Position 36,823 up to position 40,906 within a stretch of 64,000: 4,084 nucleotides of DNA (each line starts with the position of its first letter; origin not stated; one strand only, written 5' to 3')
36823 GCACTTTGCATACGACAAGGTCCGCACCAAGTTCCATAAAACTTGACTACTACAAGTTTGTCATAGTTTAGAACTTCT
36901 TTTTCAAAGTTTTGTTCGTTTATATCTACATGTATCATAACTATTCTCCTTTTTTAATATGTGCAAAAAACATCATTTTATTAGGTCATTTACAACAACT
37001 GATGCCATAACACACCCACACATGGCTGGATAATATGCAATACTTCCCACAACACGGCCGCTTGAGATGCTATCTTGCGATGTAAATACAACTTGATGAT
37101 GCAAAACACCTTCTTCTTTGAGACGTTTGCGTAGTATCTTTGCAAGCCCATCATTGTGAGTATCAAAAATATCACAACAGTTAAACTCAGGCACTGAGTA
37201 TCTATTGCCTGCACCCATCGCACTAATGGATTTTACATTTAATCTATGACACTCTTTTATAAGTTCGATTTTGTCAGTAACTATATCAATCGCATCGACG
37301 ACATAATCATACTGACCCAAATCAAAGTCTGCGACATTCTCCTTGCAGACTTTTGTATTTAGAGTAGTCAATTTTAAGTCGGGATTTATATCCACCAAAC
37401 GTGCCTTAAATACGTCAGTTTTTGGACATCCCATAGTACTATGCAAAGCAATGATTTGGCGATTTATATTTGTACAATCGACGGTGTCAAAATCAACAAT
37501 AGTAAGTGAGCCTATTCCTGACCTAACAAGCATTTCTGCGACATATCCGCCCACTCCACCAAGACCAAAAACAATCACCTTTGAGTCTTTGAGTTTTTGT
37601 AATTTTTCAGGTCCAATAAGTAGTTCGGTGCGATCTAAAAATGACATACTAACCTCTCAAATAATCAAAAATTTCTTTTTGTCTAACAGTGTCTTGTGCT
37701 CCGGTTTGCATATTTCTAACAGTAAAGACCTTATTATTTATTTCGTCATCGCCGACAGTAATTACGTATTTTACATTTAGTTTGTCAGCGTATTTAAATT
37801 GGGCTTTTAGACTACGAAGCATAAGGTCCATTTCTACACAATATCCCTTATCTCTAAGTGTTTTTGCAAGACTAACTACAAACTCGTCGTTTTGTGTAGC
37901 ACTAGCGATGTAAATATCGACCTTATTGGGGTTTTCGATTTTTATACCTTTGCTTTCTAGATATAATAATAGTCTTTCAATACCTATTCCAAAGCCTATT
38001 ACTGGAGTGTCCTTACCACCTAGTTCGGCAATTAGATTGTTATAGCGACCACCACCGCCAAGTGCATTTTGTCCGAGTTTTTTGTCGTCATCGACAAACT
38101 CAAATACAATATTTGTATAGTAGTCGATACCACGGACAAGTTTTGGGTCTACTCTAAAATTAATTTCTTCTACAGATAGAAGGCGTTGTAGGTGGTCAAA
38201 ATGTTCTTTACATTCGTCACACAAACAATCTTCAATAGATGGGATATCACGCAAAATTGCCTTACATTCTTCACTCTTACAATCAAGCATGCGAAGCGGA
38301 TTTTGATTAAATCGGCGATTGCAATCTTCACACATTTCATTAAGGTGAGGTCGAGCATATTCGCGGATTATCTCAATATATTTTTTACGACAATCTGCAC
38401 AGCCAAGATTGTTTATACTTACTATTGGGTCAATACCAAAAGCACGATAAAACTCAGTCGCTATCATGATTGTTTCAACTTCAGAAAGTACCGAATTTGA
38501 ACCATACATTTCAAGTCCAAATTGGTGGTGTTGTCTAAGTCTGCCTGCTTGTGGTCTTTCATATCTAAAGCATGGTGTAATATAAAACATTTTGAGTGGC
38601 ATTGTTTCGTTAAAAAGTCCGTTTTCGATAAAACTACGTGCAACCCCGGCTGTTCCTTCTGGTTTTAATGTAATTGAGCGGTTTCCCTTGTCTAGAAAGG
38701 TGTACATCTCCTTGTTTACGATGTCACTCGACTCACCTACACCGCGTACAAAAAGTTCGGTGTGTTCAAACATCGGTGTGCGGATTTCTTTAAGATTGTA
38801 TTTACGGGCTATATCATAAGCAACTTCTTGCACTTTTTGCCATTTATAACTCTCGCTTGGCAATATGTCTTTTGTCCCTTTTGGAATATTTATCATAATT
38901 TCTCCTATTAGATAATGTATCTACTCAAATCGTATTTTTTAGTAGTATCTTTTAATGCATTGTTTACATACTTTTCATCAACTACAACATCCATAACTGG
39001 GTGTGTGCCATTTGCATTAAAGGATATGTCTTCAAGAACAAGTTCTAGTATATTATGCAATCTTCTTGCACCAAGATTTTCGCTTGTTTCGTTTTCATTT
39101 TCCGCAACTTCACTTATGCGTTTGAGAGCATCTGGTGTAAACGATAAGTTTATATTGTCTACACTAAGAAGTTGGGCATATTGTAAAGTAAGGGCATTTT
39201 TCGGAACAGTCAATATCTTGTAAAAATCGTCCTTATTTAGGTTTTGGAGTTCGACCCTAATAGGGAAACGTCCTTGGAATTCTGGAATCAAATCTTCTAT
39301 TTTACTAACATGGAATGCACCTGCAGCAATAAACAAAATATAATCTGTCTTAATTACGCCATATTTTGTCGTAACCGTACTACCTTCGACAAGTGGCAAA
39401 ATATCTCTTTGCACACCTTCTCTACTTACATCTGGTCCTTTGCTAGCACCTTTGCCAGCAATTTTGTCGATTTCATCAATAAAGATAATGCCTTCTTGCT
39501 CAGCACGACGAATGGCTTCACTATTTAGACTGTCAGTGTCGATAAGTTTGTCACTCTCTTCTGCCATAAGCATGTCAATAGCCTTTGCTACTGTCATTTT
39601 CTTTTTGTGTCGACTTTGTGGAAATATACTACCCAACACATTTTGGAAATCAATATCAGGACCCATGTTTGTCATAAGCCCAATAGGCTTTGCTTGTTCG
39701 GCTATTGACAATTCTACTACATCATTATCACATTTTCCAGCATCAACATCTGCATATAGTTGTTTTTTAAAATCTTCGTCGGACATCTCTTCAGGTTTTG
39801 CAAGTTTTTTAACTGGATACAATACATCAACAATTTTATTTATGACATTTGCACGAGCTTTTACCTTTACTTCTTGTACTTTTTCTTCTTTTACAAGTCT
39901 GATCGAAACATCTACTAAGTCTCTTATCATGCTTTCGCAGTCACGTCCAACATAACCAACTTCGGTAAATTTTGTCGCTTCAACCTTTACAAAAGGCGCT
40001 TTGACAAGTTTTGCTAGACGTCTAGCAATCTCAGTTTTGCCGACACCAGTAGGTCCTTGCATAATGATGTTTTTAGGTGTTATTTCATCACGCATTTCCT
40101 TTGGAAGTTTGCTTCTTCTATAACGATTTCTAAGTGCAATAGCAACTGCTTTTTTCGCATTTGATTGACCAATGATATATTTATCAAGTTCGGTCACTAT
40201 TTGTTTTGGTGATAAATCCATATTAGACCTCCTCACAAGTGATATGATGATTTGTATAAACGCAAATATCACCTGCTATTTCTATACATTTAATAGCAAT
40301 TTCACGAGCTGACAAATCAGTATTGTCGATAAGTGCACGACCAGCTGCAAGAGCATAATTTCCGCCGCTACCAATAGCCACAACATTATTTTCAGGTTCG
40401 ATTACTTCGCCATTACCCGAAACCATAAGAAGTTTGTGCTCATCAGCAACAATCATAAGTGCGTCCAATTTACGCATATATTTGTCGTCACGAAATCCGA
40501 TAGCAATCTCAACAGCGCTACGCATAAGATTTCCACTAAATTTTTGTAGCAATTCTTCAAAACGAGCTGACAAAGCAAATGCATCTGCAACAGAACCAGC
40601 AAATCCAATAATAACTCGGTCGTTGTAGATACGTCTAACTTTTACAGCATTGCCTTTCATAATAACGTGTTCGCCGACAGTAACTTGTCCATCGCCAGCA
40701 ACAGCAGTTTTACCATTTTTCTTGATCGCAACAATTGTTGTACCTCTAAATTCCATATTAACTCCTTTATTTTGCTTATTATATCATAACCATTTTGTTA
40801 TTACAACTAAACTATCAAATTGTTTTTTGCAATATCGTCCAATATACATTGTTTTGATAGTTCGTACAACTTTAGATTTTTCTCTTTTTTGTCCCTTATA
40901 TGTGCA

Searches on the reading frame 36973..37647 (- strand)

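Call 67: search_protein_families(library=pfam, proteins=[window:36973-37647:-], max_evalue=0.001)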
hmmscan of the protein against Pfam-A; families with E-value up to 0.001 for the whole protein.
window:36973-37647:- (224 aa): 1 family
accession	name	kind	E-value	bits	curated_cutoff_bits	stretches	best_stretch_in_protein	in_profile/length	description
PF00899.27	ThiF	-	2e-40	138.9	28.1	1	10-219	9-199/238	ThiF family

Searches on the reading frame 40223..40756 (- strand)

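Call 67: search_protein_families(library=pfam, proteins=[window:40223-40756:-], max_evalue=0.001)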
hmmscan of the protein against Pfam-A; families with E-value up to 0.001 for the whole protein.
window:40223-40756:- (177 aa): 1 family
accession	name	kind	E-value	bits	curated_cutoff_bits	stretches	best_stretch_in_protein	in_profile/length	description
PF00227.31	Proteasome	-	6e-27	95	22.4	1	4-175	3-187/189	Proteasome subunit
